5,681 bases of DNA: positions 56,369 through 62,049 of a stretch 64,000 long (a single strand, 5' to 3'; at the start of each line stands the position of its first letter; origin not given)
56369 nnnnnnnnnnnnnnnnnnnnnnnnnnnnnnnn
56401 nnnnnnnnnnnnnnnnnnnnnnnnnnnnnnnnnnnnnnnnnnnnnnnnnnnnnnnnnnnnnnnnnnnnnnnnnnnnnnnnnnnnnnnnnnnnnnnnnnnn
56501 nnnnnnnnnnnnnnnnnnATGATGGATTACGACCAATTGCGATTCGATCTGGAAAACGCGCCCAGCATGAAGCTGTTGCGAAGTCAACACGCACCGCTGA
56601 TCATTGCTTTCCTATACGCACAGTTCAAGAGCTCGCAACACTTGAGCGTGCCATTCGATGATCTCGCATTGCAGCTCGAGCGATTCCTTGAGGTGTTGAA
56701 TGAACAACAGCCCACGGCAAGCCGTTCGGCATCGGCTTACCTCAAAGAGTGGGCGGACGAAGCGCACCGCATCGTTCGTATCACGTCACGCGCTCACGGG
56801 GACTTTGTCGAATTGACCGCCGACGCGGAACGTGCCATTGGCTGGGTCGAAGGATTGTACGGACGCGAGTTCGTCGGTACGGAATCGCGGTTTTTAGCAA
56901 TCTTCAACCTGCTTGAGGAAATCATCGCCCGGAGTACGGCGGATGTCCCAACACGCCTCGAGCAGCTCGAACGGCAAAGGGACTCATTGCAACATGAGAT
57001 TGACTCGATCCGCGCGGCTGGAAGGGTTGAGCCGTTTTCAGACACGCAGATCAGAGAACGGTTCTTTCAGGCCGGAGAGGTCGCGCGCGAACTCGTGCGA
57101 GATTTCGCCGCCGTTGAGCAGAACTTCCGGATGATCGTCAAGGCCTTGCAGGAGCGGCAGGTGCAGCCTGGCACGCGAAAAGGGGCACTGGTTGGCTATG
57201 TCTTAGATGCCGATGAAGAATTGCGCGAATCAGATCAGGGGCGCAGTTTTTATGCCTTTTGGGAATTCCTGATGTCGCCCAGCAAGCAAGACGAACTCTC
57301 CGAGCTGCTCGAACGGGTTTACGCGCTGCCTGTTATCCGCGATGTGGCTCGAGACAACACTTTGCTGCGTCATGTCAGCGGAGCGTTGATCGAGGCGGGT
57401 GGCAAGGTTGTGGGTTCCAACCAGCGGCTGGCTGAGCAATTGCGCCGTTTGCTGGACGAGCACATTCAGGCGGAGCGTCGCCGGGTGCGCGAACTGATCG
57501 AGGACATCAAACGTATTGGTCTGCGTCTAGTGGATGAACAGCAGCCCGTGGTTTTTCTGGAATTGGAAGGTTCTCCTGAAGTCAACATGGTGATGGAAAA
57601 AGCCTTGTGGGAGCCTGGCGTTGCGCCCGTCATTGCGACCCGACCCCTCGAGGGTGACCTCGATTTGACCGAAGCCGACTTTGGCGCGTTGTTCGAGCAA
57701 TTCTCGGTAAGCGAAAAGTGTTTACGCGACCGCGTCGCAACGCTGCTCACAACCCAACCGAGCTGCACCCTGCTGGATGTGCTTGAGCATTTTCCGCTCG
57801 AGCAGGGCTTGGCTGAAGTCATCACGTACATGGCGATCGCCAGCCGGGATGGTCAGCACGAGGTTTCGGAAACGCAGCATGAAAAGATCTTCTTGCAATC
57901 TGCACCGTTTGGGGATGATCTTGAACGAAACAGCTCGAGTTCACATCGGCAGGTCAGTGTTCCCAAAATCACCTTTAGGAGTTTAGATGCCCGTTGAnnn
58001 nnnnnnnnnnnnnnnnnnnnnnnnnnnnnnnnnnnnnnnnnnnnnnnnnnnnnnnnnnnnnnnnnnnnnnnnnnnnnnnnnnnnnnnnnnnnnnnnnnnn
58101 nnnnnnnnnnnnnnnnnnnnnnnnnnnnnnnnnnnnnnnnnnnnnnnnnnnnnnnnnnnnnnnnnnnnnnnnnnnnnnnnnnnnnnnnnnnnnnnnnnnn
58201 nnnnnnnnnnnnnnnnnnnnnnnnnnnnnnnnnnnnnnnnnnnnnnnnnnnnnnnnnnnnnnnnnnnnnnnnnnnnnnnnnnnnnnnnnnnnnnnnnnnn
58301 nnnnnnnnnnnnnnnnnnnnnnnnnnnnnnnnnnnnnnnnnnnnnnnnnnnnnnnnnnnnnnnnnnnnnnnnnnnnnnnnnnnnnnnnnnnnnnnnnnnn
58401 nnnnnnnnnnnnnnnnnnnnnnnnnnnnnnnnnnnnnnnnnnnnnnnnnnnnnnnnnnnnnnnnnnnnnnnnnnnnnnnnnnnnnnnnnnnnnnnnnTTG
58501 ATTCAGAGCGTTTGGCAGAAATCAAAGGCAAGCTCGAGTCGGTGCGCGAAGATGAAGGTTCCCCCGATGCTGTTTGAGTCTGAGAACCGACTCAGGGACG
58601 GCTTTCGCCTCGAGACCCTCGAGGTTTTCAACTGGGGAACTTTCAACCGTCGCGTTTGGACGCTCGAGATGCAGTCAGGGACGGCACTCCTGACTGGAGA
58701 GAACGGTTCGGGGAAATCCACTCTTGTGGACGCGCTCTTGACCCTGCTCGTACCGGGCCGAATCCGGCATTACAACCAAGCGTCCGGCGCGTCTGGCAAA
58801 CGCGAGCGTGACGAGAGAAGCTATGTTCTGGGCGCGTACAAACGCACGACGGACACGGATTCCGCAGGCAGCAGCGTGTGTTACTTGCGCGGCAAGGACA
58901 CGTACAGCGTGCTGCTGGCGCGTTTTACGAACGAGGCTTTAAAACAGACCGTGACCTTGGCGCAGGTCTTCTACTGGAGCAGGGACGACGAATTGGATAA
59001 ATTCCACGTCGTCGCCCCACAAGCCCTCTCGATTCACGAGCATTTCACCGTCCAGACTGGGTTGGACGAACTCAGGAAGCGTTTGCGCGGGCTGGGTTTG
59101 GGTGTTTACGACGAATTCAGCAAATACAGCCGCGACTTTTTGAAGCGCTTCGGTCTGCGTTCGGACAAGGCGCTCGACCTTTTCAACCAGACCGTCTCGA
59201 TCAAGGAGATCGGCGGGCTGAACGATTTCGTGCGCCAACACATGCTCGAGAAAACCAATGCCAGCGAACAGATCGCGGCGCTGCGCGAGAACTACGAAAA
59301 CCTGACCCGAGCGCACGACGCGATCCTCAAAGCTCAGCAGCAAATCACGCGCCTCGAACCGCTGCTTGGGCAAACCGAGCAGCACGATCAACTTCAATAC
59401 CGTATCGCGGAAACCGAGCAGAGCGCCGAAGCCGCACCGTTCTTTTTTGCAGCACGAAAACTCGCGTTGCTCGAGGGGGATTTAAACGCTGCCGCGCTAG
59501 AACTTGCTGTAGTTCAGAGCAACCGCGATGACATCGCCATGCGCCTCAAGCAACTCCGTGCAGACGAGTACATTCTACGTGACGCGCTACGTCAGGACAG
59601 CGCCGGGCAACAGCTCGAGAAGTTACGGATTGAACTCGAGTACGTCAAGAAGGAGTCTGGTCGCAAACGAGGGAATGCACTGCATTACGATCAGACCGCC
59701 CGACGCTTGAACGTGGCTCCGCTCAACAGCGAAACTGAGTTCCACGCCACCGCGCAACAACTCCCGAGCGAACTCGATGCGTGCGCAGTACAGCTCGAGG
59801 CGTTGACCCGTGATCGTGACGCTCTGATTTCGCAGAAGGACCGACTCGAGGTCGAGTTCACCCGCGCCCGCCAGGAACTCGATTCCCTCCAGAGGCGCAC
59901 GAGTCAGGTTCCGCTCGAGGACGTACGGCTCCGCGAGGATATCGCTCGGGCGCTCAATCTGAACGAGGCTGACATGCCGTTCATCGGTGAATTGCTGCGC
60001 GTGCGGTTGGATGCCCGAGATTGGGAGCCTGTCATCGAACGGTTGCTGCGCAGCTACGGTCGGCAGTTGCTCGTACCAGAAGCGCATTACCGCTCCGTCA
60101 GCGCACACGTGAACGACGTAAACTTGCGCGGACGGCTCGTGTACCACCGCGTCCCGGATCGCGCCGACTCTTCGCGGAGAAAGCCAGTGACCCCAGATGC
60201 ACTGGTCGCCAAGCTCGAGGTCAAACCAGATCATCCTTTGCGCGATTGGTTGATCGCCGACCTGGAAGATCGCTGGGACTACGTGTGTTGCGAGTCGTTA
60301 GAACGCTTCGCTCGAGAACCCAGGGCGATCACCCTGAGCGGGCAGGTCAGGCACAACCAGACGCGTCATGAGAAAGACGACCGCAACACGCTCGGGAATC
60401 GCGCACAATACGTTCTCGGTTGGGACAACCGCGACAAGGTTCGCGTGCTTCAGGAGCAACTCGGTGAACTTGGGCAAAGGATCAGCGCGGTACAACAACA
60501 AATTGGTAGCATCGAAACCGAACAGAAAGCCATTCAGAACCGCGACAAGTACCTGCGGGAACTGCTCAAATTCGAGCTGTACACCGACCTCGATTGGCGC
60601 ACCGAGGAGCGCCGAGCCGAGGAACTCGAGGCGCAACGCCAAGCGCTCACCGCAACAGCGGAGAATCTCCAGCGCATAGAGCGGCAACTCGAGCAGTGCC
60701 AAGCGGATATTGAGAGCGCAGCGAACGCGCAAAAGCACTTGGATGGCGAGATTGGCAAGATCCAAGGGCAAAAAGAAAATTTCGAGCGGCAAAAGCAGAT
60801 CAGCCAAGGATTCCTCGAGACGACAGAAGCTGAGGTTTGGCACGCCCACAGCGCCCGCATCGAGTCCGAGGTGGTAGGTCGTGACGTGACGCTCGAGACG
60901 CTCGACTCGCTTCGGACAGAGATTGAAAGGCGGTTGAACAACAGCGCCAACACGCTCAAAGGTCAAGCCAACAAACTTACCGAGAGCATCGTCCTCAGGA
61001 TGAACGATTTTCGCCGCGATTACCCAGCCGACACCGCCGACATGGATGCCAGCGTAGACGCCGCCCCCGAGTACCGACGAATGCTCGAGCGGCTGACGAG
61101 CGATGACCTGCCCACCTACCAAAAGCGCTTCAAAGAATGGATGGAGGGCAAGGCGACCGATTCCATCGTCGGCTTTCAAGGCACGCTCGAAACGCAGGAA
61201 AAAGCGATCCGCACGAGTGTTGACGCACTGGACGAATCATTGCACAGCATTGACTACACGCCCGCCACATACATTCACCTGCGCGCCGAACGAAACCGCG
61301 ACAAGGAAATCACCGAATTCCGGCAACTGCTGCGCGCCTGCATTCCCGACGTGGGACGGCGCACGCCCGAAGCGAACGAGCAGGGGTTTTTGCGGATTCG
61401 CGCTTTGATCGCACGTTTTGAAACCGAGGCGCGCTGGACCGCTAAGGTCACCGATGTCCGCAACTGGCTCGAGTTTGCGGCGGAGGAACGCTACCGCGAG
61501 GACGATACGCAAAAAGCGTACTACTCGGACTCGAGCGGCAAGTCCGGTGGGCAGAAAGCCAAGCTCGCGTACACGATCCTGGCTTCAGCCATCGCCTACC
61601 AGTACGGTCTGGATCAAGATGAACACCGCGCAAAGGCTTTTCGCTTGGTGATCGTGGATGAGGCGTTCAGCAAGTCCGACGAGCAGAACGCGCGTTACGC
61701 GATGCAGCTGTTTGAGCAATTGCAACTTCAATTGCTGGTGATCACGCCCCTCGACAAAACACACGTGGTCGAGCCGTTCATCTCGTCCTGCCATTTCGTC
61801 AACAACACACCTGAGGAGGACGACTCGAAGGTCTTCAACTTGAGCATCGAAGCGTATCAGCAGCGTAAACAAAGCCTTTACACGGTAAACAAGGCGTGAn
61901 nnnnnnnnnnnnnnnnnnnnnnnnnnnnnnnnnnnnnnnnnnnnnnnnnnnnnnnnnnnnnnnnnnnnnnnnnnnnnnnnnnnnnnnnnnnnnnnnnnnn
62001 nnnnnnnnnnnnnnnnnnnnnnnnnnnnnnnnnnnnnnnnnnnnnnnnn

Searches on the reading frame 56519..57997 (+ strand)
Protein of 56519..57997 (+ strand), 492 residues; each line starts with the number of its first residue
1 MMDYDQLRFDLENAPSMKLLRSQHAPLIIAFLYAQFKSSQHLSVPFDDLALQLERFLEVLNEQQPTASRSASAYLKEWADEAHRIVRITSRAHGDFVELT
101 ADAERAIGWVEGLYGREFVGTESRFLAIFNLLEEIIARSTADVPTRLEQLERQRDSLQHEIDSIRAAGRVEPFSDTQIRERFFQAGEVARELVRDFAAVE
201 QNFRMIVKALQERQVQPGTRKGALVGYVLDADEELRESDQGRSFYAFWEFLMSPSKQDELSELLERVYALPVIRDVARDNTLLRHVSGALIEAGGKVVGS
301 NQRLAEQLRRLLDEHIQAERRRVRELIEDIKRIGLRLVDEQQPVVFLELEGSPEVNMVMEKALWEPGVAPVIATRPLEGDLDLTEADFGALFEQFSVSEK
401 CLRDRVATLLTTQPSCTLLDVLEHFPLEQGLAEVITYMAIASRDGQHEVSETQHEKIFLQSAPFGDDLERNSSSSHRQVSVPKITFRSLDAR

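Call 3: search_protein_families(library=pfam, proteins=[window:56519-57997:+], max_evalue=0.01)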
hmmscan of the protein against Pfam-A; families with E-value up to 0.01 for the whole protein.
window:56519-57997:+ (492 aa): 1 family
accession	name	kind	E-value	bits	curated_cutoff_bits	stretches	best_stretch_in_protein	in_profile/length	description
PF11855.13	DUF3375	-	5.7e-107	358.9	28.6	1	12-486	4-474/474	Protein of unknown function (DUF3375)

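Call 4: search_protein_families(library=padloc, proteins=[window:56519-57997:+], max_evalue=0.01)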
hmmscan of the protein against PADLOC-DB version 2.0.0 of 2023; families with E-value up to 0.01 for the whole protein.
window:56519-57997:+ (492 aa): 11 families
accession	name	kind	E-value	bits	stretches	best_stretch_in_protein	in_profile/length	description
PDLC00457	JetA1|JetA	-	2.9e-134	446.6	1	2-487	1-477/480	DUF3375 domain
PDLC00444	JetA1|JetA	-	1e-104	348.9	1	2-461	2-474/489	DUF3375 domain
PDLC00455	JetA1|JetA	-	7e-85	283.6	1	2-487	1-479/484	DUF3375 domain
PDLC00460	JetA1|JetA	-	5.9e-67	224.4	1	12-487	15-479/487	DUF3375 domain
PDLC00461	JetA1|JetA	-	5.4e-38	128.9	1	13-452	16-450/486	DUF3375 domain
PDLC00464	JetA1|JetA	-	8.2e-30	102.1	1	14-332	17-339/492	DUF3375 domain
PDLC00447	JetA1|JetA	-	1.4e-27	94.7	1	11-457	17-460/484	DUF3375 domain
PDLC00452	JetA1|JetA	-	2e-25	87.3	1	13-459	18-470/499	DUF3375 domain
PDLC00459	JetA1|JetA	-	1.3e-11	42.1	1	8-452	16-452/486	DUF3375 domain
PDLC00463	JetA1|JetA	-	1.5e-11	41.8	1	69-488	110-532/557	DUF3375 domain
PDLC00446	JetA1|JetA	-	4e-07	27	1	69-313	78-329/505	DUF3375 domain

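Call 15: find_encoding_contigs(protein=window:56519-57997:+, flank=10000, max_places=10)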
Protein window:56519-57997:+ (492 aa): no gene with exactly this product is on record in the collection.

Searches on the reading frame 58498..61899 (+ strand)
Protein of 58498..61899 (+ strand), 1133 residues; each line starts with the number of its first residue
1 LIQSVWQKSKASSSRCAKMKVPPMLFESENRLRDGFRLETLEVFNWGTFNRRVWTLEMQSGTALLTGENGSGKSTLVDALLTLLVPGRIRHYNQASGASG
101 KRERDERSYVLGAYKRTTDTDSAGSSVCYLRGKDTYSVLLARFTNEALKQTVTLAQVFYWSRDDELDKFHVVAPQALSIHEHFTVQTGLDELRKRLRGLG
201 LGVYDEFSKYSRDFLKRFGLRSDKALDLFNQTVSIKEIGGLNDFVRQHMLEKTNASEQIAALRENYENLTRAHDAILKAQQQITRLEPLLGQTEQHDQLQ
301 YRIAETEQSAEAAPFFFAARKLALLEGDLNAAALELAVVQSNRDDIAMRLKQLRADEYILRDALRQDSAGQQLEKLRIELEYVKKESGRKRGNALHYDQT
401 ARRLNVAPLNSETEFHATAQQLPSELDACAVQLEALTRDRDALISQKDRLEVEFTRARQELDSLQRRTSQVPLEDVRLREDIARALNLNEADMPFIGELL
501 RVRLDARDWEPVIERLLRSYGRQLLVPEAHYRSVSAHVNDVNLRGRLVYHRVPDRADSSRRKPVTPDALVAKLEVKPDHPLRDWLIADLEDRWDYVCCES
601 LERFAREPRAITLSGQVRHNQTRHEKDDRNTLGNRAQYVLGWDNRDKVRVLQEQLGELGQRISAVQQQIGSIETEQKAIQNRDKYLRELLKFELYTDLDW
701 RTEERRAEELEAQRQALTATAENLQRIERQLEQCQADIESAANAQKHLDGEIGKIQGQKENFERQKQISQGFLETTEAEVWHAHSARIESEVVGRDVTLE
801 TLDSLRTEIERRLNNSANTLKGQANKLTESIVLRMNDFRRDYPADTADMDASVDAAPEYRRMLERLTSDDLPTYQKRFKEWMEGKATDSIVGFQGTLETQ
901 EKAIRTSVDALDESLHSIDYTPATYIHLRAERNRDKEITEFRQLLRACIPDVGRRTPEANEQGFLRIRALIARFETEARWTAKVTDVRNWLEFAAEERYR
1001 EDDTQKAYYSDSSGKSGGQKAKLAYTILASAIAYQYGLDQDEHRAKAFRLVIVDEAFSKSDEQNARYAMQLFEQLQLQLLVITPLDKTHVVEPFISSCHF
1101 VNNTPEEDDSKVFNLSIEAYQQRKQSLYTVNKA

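Call 3: search_protein_families(library=pfam, proteins=[window:58498-61899:+], max_evalue=0.01)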
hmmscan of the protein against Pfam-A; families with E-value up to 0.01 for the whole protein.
window:58498-61899:+ (1133 aa): 10 families
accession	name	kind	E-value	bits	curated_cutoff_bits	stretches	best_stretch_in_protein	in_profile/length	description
PF13558.12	SbcC_Walker_B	-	2.1e-26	92.4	27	1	983-1074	2-90/90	SbcC/RAD50-like, Walker B motif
PF13555.12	AAA_29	-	2.2e-21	75.8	27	1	38-98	1-60/61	P-loop containing region of AAA domain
PF02463.25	SMC_N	-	7.8e-09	35.7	40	1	38-84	2-48/220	RecF/RecN/SMC N terminal domain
PF13476.12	AAA_23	-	4.2e-08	34.5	27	1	41-308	2-198/201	AAA domain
PF04310.18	MukB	-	9.4e-05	22.7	23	1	38-105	6-73/226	MukB N-terminal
PF13175.12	AAA_15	-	0.00025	21.2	32.1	0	39-87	4-50/374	AAA ATPase domain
PF00005.33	ABC_tran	-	0.00029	21.9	25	1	62-108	13-62/137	ABC transporter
PF13514.12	AAA_27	-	0.00073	19.6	22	1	37-84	2-50/206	AAA domain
PF13304.12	AAA_21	-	0.0011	19.5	27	1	64-86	3-25/304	AAA domain, putative AbiEii toxin, Type IV TA system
PF13401.12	AAA_22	-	0.0072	17.1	27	0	60-93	5-40/130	AAA domain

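Call 4: search_protein_families(library=padloc, proteins=[window:58498-61899:+], max_evalue=0.01)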
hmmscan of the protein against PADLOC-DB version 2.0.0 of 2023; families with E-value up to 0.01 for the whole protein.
window:58498-61899:+ (1133 aa): 44 families (the best 25 are shown)
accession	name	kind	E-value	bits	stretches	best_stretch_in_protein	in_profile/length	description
PDLC00512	JetC1|JetC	-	0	1244.8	1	29-1126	11-1119/1123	DUF3584 domain; MukB-like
PDLC00518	JetC1|JetC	-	1.6e-234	779.2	1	33-1125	13-1107/1112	DUF3584 domain; MukB-like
PDLC00511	JetC1|JetC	-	6.4e-139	462.8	1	33-1125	13-1094/1108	DUF3584 domain; MukB-like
PDLC00517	JetC1|JetC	-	1.2e-115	386.1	1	36-1102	20-1099/1119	DUF3584 domain; MukB-like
PDLC00514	JetC1|JetC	-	9.6e-104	346.2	1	33-1105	5-1083/1117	DUF3584 domain; MukB-like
PDLC00519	JetC1|JetC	-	5e-72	241.6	1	38-1103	4-1075/1097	DUF3584 domain; MukB-like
PDLC00509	JetC1|JetC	-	2.8e-49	166.1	1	36-1122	13-1142/1158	DUF3584 domain; MukB-like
PDLC00505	JetC1|JetC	-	5.1e-36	122.2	3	43-471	14-436/1118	DUF3584 domain; MukB-like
PDLC00513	JetC1|JetC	-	7.4e-32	108.4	2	226-1094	202-1083/1140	DUF3584 domain; MukB-like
PDLC00507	JetC1|JetC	-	3.8e-27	93.1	2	38-403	3-390/1215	DUF3584 domain; MukB-like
PDLC00504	JetC1|JetC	-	4.7e-21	72.6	3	212-479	187-449/1144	DUF3584 domain; MukB-like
PDLC00506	JetC1|JetC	-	7.8e-20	68.5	2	644-1109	663-1113/1149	DUF3584 domain; MukB-like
PDLC00508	JetC1|JetC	-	2.4e-17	60.5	2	1004-1095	993-1080/1106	DUF3584 domain; MukB-like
PDLC00503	JetC1|JetC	-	2.4e-16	57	2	61-471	24-437/1146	DUF3584 domain; MukB-like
PDLC00515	JetC1|JetC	-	4.3e-12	42.9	2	1006-1105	1067-1164/1212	DUF3584 domain; MukB-like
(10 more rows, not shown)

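Call 52: find_encoding_contigs(protein=window:58567-61899:+, flank=2000, max_places=5)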
Protein window:58567-61899:+ (1110 aa): no gene with exactly this product is on record in the collection.
